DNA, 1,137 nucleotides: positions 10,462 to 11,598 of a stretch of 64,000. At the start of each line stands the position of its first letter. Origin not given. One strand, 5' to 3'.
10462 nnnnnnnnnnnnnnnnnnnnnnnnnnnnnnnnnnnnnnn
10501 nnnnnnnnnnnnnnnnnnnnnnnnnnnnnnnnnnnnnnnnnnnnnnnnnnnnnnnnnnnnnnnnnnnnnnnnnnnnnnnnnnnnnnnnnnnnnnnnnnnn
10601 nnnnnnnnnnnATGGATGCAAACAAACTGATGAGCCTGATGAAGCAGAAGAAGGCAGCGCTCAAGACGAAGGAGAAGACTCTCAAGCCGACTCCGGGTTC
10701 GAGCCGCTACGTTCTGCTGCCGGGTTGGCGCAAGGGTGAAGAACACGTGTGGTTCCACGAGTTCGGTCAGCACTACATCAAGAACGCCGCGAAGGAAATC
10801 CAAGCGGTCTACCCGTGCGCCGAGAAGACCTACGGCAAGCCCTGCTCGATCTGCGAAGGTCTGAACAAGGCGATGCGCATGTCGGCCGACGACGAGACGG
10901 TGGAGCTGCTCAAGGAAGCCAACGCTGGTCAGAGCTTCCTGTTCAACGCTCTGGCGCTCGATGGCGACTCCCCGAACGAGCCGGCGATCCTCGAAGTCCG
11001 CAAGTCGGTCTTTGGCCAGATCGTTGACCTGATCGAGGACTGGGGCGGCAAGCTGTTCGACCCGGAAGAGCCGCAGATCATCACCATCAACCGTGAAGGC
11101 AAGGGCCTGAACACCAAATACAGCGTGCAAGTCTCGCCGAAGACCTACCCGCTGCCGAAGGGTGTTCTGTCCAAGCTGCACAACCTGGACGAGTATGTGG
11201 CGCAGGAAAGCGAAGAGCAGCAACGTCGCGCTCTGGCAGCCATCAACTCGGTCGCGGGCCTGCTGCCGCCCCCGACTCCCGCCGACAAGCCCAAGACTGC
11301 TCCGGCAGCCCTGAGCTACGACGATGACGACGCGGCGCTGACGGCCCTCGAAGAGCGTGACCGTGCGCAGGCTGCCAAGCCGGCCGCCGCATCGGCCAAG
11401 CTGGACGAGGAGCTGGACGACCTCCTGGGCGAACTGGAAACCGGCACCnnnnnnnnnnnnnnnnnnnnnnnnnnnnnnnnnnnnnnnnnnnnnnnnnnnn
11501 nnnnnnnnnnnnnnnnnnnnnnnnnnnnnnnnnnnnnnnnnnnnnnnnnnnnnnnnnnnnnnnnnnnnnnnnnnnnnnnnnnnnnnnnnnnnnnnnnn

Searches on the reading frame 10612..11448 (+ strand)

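Call 63: search_protein_families(library=pfam, proteins=[window:10612-11448:+], max_evalue=0.001)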
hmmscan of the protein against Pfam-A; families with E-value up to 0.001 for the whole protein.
window:10612-11448:+ (279 aa): 1 family
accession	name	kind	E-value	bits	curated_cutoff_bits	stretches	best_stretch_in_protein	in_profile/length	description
PF08804.16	gp32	-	3.8e-18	66.7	26.8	1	44-212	16-205/208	gp32 DNA binding protein like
